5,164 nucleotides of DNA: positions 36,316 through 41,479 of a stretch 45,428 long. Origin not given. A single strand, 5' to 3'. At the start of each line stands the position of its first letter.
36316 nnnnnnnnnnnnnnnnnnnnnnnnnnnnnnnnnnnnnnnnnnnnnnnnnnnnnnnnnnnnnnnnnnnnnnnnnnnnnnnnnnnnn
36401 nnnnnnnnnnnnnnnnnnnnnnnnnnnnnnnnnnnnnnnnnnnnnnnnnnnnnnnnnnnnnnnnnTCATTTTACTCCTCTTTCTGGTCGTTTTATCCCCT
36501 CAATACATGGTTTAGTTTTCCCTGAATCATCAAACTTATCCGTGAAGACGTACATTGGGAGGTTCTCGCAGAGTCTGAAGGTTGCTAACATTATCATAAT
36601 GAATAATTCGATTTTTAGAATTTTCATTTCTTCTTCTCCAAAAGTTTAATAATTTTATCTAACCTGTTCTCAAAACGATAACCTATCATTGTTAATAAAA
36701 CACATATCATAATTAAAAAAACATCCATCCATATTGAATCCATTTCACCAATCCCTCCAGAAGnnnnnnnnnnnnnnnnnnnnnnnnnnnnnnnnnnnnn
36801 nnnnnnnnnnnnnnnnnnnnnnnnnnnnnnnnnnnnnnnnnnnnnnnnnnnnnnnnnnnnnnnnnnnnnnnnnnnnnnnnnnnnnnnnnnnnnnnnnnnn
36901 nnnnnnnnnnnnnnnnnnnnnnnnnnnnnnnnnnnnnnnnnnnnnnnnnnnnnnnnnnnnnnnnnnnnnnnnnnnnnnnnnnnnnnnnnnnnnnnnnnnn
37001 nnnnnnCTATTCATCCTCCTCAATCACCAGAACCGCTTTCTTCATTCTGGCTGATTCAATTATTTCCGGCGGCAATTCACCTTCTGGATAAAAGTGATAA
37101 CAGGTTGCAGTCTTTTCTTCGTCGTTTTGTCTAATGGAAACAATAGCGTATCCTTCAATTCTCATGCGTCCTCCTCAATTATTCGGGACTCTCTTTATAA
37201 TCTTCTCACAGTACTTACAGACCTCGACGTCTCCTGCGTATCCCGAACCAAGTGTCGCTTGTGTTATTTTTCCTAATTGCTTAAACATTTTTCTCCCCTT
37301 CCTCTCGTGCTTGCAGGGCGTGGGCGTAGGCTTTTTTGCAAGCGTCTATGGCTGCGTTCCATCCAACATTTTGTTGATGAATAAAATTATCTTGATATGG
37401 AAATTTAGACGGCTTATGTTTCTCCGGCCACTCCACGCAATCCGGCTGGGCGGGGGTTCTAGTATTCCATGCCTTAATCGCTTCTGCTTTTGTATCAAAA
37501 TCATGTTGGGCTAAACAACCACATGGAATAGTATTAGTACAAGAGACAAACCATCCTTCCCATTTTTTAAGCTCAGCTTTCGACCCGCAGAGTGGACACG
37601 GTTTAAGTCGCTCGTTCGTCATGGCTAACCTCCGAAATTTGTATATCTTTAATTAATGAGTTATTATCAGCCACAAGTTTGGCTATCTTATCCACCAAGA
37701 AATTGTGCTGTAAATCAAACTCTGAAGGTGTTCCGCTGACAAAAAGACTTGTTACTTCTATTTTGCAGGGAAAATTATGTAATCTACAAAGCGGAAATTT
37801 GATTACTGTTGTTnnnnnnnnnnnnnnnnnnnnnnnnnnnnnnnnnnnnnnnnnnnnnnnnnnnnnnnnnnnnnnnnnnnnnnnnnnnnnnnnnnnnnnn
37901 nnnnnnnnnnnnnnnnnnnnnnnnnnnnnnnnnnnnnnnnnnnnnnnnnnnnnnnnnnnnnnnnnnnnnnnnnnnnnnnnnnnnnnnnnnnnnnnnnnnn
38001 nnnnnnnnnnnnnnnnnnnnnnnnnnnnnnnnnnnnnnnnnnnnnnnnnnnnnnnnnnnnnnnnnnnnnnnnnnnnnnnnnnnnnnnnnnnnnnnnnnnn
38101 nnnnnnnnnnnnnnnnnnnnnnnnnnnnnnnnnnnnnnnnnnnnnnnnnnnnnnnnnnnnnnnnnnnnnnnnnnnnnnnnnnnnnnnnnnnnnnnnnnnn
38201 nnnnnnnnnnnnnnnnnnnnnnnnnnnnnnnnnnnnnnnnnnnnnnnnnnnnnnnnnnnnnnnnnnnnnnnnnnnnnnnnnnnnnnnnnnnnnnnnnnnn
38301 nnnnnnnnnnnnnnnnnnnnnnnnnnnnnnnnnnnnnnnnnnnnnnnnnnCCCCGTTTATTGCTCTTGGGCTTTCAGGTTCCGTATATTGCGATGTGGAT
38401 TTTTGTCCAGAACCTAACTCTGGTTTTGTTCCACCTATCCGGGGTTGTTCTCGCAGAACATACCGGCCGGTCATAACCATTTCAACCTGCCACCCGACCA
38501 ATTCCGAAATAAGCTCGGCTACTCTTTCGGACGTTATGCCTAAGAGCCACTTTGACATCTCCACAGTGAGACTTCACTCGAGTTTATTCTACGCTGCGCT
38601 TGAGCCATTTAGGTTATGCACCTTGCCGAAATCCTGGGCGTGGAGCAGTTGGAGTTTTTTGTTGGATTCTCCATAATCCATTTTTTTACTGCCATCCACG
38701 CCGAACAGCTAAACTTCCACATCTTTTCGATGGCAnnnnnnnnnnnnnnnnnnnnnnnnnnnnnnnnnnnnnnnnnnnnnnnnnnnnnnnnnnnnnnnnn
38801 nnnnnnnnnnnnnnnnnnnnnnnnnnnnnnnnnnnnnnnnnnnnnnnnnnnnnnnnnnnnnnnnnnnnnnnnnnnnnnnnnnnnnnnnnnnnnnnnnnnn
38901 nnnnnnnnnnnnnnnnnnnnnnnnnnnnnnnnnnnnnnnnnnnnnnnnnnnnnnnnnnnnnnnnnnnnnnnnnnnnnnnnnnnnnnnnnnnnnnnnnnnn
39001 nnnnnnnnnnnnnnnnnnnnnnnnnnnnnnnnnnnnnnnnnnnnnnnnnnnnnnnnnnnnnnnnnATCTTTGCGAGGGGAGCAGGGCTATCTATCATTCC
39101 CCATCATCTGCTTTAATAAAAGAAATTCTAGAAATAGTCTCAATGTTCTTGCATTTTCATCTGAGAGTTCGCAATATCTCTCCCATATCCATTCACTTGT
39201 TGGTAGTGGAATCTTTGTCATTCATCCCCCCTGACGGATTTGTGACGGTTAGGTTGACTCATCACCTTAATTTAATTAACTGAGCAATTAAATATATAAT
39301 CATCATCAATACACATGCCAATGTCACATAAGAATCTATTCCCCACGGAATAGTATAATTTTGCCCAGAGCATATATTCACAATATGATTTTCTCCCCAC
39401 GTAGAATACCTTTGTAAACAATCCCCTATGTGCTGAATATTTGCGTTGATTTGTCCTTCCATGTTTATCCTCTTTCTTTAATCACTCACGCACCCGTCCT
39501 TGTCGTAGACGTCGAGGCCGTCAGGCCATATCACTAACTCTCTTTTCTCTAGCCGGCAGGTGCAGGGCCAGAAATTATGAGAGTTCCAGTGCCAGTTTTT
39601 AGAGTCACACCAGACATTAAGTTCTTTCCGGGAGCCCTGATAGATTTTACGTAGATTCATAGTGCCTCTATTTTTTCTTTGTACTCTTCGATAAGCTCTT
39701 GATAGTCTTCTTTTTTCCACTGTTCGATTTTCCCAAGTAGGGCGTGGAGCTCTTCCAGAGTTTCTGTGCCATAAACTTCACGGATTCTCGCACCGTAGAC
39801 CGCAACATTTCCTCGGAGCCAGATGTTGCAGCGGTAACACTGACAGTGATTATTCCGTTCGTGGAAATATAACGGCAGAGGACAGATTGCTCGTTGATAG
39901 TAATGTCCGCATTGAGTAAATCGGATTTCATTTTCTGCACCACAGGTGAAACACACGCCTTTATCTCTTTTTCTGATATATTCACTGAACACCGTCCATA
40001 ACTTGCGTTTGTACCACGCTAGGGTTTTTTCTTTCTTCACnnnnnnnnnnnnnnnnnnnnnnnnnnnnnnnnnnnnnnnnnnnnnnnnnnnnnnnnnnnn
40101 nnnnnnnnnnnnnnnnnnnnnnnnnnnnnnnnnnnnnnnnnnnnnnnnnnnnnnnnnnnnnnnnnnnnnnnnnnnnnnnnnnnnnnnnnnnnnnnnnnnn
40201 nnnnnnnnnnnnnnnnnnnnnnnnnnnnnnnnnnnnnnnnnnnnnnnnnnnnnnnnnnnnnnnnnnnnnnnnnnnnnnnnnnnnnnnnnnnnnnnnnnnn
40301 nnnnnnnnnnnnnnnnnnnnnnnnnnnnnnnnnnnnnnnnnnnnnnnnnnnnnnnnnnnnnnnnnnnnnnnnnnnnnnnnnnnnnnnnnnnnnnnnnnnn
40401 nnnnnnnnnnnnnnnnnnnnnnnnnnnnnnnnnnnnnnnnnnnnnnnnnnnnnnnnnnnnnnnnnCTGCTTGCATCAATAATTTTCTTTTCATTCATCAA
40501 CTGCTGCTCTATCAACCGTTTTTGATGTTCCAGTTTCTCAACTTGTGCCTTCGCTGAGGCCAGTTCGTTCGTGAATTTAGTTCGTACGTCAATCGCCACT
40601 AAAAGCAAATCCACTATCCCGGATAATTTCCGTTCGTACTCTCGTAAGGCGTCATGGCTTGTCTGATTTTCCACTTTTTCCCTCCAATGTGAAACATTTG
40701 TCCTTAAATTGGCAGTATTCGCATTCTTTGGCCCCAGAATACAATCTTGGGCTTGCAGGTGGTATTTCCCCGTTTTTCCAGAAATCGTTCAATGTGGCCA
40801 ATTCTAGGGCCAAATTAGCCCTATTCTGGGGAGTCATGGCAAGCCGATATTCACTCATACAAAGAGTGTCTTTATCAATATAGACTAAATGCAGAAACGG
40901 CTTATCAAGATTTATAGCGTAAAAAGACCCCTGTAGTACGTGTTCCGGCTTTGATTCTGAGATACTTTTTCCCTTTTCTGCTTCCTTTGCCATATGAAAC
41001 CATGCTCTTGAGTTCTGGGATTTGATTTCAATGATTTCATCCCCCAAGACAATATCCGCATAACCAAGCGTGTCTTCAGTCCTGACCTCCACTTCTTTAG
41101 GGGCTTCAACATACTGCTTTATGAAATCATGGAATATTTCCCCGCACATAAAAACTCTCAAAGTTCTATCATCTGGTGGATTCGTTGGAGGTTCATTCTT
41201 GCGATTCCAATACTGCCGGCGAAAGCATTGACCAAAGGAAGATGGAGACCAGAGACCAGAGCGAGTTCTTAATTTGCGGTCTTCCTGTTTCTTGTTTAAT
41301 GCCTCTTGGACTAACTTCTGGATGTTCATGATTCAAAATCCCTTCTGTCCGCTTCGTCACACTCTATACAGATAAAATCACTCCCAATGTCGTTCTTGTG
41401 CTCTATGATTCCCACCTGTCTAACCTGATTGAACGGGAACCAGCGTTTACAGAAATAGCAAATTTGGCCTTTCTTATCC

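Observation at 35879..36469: Phage-encoded PEP-CTERM (exosortase-dependent) secreted protein at the head of the glycan island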

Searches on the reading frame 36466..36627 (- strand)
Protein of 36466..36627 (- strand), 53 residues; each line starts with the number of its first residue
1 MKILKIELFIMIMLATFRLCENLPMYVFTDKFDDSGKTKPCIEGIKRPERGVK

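Call 7: search_protein_families(library=pfam, proteins=[window:36466-36627:-], max_evalue=0.01)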
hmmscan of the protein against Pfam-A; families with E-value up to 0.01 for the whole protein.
window:36466-36627:- (53 aa): 0 families

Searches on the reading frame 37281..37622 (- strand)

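Call 48: search_protein_families(library=pfam, proteins=[window:37281-37622:-], max_evalue=0.001)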
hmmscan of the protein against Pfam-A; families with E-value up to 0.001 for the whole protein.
window:37281-37622:- (113 aa): 1 family
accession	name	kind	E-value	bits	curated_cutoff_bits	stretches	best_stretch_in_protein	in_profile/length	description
PF14354.12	Lar_restr_allev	-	7.7e-12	45.7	28.6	1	5-56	2-58/58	Restriction alleviation protein Lar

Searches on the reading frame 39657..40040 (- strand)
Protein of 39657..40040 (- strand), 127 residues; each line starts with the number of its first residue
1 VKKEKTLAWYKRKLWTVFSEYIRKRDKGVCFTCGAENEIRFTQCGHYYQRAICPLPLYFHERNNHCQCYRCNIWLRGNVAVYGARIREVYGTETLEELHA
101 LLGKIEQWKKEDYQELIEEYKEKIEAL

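Call 48: search_protein_families(library=pfam, proteins=[window:39657-40040:-], max_evalue=0.001)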
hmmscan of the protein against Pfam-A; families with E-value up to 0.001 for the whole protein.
window:39657-40040:- (127 aa): 1 family
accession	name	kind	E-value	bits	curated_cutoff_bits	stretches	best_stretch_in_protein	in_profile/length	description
PF05766.18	NinG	-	2.7e-19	70.2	25.4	1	4-127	69-190/193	Bacteriophage Lambda NinG protein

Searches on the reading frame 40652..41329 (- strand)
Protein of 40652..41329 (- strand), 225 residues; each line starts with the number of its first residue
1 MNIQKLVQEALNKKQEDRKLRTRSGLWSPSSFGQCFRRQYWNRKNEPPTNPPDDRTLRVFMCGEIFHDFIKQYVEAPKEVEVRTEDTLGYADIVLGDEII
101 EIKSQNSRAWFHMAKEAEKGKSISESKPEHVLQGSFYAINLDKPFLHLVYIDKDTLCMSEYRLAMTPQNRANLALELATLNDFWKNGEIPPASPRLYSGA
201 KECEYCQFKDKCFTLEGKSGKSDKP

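Call 48: search_protein_families(library=pfam, proteins=[window:40652-41329:-], max_evalue=0.001)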
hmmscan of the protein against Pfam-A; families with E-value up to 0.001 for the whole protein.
window:40652-41329:- (225 aa): 1 family
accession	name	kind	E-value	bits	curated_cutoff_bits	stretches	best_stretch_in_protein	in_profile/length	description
PF12705.13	PDDEXK_1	-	0.0004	20.9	22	0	161-212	201-246/247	PD-(D/E)XK nuclease superfamily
